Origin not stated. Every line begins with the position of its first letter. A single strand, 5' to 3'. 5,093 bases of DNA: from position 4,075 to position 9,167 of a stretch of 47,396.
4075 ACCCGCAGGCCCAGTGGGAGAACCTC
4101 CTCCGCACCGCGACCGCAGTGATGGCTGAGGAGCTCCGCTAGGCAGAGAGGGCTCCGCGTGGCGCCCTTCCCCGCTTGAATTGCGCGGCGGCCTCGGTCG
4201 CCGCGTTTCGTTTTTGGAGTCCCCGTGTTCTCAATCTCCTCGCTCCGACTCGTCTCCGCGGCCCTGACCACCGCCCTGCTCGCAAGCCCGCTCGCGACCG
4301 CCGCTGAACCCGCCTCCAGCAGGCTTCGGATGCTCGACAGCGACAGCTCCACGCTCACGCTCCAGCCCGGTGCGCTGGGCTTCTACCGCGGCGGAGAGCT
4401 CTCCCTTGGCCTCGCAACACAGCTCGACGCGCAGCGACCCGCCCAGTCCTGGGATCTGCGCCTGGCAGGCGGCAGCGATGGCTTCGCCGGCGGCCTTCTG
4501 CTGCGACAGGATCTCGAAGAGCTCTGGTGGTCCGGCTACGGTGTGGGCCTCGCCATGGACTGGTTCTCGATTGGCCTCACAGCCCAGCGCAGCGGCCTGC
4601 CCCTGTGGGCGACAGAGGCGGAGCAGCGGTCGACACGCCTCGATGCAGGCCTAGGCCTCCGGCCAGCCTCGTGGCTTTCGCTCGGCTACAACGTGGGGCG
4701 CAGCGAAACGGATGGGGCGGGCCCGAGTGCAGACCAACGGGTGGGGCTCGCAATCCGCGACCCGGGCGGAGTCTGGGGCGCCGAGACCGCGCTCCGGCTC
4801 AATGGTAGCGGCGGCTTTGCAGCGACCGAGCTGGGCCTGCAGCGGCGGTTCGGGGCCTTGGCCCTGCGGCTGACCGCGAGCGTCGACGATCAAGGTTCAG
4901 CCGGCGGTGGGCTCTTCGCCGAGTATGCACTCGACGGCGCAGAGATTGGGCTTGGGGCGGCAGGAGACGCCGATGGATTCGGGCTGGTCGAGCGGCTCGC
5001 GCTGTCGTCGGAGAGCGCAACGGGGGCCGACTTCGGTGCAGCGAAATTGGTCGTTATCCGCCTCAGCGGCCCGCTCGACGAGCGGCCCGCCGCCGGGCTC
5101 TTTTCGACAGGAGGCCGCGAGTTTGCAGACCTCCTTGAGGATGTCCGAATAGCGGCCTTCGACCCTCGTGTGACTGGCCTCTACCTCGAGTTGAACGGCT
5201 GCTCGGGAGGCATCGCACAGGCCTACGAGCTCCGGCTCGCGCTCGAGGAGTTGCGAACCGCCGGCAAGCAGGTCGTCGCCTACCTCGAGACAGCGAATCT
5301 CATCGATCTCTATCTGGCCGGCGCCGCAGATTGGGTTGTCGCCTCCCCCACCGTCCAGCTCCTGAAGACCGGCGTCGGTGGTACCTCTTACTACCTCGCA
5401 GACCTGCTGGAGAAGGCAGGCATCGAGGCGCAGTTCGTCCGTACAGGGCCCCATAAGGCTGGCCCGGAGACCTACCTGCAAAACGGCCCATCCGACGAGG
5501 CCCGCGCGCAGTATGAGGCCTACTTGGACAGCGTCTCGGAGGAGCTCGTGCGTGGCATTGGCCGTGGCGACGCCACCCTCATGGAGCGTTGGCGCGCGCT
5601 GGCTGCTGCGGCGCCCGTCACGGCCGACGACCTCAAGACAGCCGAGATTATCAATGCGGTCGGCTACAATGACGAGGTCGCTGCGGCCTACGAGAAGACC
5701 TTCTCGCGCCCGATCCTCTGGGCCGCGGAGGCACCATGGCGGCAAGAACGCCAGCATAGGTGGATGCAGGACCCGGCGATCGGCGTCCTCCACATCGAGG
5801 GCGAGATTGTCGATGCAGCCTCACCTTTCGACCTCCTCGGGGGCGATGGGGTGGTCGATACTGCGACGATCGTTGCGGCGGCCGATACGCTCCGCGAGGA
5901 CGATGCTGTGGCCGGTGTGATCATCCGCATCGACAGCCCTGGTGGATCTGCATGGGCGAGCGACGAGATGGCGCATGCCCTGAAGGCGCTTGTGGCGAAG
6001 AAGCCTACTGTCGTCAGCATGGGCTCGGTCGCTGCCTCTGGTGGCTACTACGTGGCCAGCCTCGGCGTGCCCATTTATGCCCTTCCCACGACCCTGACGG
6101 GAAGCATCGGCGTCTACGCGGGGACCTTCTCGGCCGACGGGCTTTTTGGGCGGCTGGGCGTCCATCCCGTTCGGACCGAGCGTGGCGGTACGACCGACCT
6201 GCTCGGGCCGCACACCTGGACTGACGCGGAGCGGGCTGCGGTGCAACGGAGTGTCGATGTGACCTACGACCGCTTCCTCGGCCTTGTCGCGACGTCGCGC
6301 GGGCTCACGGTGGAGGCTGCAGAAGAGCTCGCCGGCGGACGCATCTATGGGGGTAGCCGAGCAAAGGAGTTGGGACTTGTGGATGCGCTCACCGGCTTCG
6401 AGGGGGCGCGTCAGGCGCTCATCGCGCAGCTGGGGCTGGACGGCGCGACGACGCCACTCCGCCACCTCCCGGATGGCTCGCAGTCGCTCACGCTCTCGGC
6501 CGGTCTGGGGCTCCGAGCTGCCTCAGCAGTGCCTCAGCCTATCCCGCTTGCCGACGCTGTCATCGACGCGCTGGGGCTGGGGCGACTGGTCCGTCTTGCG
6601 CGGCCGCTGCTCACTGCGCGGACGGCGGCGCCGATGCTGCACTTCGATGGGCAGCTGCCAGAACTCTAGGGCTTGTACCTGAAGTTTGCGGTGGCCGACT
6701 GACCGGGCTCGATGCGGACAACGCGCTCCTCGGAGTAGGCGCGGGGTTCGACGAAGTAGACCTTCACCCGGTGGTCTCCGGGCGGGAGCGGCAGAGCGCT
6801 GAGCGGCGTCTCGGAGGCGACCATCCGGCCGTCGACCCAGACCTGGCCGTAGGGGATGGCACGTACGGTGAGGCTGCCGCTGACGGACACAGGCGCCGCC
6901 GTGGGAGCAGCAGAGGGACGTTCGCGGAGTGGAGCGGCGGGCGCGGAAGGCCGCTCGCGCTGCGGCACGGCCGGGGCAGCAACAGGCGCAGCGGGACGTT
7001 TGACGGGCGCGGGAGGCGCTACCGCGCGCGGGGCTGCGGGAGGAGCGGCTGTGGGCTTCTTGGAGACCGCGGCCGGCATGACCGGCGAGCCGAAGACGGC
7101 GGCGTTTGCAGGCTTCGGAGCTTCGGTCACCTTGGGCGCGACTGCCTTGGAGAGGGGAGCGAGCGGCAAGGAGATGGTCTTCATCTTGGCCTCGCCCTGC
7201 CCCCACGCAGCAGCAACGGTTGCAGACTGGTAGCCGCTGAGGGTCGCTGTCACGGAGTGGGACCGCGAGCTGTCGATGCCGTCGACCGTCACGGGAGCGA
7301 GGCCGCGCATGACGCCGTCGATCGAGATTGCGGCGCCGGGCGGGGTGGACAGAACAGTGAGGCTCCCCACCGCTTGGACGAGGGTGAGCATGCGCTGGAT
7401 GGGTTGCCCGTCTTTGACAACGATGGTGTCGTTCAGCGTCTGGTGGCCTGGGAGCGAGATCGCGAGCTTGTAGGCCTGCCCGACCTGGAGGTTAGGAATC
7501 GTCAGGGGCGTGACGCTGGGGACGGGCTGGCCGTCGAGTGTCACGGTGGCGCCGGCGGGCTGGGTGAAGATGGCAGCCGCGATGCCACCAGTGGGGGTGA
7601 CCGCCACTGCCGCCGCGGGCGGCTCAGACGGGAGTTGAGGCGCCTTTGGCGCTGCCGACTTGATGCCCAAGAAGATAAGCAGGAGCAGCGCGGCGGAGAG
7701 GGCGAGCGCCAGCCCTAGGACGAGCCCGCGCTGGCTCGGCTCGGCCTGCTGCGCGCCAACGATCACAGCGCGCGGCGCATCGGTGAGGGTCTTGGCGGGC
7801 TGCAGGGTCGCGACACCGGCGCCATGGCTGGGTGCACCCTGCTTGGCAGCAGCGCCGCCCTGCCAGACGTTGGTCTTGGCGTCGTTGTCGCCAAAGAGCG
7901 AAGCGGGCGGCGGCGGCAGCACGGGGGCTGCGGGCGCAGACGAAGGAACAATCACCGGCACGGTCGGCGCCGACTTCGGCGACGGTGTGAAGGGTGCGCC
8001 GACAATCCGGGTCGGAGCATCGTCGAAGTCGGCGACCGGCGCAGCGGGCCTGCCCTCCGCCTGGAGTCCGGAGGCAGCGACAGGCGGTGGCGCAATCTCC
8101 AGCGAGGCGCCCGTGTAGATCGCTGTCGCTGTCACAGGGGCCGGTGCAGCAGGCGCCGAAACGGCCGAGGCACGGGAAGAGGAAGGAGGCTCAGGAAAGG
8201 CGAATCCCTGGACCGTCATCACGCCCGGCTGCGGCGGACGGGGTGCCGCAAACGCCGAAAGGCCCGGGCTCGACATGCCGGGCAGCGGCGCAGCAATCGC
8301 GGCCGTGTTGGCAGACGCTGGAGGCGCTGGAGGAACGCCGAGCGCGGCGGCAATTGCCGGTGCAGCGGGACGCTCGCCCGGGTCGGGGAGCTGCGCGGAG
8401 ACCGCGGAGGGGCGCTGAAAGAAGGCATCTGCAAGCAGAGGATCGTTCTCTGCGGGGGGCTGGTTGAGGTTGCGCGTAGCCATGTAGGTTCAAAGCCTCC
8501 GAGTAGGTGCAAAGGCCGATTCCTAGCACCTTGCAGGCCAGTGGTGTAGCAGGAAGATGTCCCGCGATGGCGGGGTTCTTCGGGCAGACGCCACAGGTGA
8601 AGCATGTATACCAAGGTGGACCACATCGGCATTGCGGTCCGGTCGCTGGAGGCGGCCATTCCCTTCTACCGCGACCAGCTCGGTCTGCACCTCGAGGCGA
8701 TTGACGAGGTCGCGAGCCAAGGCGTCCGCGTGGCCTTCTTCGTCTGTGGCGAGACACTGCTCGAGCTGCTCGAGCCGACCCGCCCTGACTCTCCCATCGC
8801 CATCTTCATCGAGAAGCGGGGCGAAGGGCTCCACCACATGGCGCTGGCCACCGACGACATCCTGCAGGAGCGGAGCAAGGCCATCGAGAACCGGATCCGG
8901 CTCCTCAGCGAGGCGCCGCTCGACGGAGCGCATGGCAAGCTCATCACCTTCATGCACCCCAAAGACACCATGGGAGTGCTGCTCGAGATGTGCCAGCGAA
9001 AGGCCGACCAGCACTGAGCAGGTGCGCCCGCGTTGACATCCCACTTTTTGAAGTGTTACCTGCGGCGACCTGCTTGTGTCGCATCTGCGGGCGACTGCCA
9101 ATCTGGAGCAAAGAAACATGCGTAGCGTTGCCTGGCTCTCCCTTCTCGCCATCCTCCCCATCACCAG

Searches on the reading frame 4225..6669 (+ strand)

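Call 18: search_protein_families(library=pfam, proteins=[window:4225-6669:+], max_evalue=0.001)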
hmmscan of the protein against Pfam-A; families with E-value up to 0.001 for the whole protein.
window:4225-6669:+ (814 aa): 1 family
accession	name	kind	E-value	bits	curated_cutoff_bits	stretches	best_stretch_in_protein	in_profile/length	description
PF01343.23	Peptidase_S49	-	7.3e-47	159.6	24.9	2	590-734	4-149/154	Peptidase family S49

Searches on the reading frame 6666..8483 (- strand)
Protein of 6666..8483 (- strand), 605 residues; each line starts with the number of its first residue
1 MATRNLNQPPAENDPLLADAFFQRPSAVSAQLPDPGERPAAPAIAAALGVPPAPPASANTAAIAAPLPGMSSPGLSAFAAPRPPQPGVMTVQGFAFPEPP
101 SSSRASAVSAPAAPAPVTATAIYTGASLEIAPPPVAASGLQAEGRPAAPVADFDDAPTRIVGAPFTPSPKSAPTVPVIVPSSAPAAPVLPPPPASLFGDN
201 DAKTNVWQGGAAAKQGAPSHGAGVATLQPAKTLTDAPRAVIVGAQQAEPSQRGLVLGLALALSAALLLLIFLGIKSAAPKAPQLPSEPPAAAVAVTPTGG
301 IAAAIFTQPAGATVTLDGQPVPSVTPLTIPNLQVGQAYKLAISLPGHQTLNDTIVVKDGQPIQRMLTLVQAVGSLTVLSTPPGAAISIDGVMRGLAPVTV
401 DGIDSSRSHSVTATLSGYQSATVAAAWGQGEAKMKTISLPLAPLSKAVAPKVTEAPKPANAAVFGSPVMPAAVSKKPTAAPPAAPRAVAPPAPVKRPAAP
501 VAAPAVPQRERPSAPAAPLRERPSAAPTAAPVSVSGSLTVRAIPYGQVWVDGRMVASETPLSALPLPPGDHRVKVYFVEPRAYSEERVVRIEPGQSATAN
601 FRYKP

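Call 18: search_protein_families(library=pfam, proteins=[window:6666-8483:-], max_evalue=0.001)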
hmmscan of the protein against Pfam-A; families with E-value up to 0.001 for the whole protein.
window:6666-8483:- (605 aa): 1 family
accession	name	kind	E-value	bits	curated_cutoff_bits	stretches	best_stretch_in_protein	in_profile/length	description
PF08308.17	PEGA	-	9.8e-25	86.7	20.8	2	305-370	6-69/71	PEGA domain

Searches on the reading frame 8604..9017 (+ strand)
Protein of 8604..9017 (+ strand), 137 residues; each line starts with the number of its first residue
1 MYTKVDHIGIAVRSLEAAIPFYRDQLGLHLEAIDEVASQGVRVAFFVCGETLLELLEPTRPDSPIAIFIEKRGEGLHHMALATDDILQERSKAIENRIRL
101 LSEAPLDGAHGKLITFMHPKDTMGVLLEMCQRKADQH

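Call 18: search_protein_families(library=pfam, proteins=[window:8604-9017:+], max_evalue=0.001)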
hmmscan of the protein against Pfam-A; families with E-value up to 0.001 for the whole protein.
window:8604-9017:+ (137 aa): 3 families
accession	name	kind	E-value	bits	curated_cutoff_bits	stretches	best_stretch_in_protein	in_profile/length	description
PF00903.31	Glyoxalase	-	3.6e-17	63.3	20.6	1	4-129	1-121/121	Glyoxalase/Bleomycin resistance protein/Dioxygenase superfamily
PF13669.12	Glyoxalase_4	-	6.2e-17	62.3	27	1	6-116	1-109/109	Glyoxalase/Bleomycin resistance protein/Dioxygenase superfamily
PF13468.12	Glyoxalase_3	-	4.4e-10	40.3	25.1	1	5-111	1-113/176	Glyoxalase-like domain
